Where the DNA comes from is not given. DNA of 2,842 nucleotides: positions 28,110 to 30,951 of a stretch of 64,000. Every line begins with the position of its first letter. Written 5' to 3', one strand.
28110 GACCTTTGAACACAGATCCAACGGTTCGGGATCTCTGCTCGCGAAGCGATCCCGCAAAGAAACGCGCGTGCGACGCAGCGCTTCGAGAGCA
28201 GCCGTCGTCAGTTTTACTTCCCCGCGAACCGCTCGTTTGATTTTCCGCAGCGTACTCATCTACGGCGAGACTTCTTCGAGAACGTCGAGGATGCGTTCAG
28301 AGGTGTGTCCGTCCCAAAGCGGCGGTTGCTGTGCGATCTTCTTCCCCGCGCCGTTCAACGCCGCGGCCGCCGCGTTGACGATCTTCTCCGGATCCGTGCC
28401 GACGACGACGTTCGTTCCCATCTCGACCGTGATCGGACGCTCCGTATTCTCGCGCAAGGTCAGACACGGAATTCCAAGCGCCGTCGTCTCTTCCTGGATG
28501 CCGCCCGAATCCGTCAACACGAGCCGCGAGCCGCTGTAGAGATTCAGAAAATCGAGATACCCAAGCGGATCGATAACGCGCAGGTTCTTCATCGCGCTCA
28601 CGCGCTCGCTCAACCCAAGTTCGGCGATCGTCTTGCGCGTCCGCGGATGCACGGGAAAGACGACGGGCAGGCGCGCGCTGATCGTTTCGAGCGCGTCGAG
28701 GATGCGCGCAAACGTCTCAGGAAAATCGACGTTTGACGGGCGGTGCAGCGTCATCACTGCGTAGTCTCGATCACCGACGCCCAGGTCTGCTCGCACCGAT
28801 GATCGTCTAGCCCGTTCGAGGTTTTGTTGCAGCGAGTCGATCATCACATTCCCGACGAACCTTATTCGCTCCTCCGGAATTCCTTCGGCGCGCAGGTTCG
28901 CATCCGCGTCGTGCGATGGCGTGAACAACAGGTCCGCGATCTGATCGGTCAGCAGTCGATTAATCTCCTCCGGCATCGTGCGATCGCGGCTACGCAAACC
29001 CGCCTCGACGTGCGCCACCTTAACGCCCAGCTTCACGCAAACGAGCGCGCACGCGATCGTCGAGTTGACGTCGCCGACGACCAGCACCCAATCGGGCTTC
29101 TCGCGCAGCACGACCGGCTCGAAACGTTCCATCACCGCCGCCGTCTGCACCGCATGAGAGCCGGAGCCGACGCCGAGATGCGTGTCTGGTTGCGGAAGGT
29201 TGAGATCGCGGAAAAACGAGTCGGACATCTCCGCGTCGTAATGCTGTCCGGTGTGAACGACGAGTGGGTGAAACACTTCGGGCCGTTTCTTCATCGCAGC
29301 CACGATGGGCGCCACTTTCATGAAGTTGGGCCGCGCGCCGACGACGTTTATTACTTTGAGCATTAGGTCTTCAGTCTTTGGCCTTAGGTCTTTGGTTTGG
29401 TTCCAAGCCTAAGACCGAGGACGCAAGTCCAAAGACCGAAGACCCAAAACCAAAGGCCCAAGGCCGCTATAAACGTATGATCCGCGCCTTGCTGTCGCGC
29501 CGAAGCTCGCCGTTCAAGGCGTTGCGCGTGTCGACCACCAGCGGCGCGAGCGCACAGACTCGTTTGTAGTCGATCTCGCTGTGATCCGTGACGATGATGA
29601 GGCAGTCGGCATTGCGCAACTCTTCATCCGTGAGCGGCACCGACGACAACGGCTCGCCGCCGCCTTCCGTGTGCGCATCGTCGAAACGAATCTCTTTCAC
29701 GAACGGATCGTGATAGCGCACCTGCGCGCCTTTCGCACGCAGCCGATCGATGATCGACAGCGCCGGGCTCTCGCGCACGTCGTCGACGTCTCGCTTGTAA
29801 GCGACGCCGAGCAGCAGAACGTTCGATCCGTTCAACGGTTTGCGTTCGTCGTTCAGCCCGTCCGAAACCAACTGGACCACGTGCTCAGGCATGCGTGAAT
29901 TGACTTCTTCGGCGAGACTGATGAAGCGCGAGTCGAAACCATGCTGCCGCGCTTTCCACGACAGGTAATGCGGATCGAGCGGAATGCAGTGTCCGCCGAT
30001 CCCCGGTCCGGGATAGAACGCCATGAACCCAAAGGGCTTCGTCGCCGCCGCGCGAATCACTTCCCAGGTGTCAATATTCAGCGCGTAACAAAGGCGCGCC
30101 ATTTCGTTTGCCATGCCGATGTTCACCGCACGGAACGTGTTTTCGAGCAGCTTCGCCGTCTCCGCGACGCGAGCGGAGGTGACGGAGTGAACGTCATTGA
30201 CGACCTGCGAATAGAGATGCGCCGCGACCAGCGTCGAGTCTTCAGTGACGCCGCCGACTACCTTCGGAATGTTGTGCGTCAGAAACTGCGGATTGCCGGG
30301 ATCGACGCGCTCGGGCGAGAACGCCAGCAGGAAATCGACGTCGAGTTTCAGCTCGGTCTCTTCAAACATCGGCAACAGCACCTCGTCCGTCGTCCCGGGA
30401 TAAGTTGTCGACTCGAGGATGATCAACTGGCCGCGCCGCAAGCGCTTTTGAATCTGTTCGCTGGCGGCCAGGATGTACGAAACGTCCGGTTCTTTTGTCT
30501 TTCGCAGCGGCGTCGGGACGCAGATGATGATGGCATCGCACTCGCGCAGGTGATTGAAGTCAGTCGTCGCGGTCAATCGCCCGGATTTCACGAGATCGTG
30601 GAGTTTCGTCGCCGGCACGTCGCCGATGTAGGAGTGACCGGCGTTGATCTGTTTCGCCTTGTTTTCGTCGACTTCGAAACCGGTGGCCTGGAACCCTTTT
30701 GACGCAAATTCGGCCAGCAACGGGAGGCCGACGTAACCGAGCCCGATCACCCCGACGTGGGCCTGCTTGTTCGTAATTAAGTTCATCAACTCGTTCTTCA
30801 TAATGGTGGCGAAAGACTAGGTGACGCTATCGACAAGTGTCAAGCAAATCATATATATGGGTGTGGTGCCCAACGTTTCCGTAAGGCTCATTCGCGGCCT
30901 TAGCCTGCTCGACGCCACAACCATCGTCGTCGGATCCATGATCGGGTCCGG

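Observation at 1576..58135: Most larger intergenic gaps carry a long hairpin whose arms are tandem 7-9 nt words, with a different word at different loci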

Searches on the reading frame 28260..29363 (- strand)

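Call 61: search_protein_families(library=pfam, proteins=[window:28260-29363:-], max_evalue=0.00001)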
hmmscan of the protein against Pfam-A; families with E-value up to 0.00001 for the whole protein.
window:28260-29363:- (367 aa): 1 family
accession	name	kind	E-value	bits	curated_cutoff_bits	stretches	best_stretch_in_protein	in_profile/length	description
PF02350.25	Epimerase_2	-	1.8e-115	386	30.6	1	30-363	8-347/347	UDP-N-acetylglucosamine 2-epimerase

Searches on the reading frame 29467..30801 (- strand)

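Call 61: search_protein_families(library=pfam, proteins=[window:29467-30801:-], max_evalue=0.00001)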
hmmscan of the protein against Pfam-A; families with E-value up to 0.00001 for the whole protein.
window:29467-30801:- (444 aa): 4 families
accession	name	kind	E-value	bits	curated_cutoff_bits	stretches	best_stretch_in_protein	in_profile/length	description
PF03721.20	UDPG_MGDP_dh_N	-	2.3e-44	151.6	27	1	15-191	2-181/187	UDP-glucose/GDP-mannose dehydrogenase family, NAD binding domain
PF00984.24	UDPG_MGDP_dh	-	7.5e-33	113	25.4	1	212-302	2-93/94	UDP-glucose/GDP-mannose dehydrogenase family, central domain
PF03720.21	UDPG_MGDP_dh_C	-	1.9e-25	89.6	30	1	329-430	1-102/103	UDP-glucose/GDP-mannose dehydrogenase family, UDP binding domain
PF03446.21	NAD_binding_2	-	1.8e-08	35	21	1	16-141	2-103/161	NAD binding domain of 6-phosphogluconate dehydrogenase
